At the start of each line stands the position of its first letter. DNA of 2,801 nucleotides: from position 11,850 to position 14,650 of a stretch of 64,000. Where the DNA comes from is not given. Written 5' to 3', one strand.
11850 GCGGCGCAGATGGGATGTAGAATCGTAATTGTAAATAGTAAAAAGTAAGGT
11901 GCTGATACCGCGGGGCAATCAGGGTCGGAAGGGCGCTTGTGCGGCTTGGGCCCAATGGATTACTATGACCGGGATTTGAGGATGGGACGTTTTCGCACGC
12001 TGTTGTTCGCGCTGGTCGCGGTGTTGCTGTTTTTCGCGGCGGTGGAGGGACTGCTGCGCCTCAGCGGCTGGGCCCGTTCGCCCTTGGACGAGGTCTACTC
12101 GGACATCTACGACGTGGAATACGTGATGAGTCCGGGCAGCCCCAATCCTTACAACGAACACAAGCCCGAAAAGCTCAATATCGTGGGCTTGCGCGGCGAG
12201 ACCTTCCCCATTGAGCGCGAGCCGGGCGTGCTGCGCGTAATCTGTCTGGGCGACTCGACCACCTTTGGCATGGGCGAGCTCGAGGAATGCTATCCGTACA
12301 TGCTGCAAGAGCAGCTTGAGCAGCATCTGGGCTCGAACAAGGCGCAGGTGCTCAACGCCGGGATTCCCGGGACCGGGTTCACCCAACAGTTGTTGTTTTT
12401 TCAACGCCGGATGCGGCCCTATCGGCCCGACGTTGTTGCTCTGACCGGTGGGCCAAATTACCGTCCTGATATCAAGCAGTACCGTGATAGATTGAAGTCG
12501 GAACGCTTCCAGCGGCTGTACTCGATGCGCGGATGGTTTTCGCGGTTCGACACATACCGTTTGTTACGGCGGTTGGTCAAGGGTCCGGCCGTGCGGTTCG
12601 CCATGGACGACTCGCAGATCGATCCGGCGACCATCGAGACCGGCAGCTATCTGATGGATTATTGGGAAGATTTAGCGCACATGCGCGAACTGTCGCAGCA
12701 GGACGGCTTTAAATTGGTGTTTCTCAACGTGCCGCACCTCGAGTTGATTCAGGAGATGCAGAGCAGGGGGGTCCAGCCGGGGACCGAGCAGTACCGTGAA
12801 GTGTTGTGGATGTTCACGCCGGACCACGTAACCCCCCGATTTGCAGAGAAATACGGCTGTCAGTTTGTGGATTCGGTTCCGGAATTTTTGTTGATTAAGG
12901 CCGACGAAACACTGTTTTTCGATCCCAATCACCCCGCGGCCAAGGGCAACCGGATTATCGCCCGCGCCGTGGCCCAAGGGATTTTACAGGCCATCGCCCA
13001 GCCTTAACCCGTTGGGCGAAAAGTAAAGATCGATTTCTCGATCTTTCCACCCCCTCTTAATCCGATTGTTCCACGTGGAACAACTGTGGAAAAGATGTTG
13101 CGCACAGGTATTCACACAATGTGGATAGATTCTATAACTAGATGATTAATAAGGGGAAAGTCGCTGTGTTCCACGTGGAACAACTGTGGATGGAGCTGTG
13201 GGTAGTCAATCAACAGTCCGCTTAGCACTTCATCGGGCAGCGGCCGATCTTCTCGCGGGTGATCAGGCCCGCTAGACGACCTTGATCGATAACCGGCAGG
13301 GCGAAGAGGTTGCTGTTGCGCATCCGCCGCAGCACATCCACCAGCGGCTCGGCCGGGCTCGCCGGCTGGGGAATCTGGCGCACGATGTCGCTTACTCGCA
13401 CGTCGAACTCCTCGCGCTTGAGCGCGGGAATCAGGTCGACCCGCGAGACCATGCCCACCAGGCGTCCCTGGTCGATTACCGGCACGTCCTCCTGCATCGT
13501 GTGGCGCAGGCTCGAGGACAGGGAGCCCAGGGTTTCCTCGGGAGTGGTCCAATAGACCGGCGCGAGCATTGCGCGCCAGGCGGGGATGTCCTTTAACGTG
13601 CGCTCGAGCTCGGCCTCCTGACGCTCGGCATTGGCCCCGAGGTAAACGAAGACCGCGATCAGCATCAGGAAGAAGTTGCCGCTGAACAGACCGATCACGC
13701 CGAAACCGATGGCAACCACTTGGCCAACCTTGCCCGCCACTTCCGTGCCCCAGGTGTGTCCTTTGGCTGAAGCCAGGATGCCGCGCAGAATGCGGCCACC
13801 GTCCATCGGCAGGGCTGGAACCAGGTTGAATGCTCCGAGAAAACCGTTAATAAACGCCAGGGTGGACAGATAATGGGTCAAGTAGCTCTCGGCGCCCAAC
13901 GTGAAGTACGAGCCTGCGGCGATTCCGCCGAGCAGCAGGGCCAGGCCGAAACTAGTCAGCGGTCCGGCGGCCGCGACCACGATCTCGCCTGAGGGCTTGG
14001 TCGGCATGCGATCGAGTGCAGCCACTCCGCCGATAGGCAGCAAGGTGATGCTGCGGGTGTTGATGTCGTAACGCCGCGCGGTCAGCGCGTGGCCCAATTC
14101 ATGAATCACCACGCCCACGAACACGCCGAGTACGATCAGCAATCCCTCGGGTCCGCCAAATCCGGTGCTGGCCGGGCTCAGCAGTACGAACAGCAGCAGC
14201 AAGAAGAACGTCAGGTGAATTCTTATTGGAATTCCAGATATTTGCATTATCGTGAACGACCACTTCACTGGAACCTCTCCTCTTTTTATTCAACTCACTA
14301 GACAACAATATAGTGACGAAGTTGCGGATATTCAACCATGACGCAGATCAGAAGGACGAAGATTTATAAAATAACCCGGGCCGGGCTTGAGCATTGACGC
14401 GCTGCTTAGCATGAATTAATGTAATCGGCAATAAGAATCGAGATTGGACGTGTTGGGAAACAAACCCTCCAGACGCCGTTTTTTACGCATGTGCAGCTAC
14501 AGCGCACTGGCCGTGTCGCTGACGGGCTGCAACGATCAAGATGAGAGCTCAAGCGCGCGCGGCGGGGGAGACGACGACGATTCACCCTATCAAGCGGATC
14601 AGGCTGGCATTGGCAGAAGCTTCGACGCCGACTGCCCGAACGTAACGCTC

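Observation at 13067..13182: Two perfect parS centromere palindromes 100 bp apart, suggesting origin-proximal location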

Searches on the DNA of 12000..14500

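Call 24: search_rna_families(source=window, start=12000, end=14500, threshold=evalue, max_evalue=1)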
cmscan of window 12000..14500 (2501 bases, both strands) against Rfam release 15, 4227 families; matches with E-value up to 1: 0.
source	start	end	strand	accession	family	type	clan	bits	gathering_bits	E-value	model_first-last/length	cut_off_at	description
